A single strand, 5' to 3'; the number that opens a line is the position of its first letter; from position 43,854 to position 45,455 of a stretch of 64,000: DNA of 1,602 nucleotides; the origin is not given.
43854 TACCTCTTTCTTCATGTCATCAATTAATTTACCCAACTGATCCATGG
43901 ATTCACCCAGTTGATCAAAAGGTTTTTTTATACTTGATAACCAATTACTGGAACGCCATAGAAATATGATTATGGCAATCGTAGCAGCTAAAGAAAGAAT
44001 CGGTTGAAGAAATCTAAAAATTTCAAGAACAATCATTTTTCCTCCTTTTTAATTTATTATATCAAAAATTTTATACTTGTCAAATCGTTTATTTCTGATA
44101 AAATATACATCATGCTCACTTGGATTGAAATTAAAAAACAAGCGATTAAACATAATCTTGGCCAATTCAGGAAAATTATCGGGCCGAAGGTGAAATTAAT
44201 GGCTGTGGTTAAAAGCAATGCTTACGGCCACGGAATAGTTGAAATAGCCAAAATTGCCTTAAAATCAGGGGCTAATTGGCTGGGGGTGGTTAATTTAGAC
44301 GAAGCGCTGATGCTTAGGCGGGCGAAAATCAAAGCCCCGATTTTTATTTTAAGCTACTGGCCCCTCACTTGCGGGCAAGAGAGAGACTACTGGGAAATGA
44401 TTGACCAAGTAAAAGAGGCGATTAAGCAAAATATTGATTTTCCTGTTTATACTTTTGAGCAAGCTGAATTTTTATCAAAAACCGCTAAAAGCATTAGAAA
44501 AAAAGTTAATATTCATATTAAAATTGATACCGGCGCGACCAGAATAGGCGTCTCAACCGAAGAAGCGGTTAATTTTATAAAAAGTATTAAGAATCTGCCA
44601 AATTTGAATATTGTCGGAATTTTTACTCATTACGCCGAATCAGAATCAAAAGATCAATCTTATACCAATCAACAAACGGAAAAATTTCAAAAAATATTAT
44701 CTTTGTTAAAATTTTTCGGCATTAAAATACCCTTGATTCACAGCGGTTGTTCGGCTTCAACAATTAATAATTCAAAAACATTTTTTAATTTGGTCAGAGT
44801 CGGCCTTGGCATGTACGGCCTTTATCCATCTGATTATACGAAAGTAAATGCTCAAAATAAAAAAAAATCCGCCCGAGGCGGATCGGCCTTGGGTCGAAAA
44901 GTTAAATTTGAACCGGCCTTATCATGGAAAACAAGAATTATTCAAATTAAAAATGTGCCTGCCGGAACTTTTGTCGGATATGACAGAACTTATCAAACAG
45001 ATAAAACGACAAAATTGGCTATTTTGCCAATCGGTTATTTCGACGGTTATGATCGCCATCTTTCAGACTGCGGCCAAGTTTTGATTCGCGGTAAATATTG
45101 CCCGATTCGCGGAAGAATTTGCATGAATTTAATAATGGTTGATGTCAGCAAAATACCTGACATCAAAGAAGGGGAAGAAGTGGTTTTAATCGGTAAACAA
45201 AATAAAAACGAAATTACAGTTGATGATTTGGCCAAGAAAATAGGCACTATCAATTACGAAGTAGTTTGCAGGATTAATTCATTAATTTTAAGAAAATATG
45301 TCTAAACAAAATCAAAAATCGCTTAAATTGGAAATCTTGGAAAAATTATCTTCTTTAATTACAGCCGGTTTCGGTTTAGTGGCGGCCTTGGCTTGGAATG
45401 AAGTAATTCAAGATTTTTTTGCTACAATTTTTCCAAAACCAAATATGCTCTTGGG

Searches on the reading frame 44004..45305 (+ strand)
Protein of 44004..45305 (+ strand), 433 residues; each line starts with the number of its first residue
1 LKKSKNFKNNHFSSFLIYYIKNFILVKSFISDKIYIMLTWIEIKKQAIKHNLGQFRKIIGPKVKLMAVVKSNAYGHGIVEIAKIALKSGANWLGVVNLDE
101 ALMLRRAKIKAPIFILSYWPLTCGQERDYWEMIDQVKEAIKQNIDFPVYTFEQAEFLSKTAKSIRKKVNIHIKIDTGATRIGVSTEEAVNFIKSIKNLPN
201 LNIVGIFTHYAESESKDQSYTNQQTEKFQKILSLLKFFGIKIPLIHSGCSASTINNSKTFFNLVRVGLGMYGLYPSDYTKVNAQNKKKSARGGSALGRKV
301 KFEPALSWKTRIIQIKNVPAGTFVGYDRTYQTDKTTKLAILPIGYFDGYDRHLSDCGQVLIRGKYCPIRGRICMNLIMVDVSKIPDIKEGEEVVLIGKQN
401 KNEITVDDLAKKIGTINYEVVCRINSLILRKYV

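Call 85: search_protein_families(library=pfam, proteins=[window:44004-45305:+], max_evalue=0.001)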
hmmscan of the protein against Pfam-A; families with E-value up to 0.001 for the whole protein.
window:44004-45305:+ (433 aa): 2 families
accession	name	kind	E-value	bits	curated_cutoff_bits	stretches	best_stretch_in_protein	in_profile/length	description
PF01168.26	Ala_racemase_N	-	8.5e-63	212.4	24.1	1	43-275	1-220/220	Alanine racemase, N-terminal domain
PF00842.27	Ala_racemase_C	-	9.5e-48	161.4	25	1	305-432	1-127/127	Alanine racemase, C-terminal domain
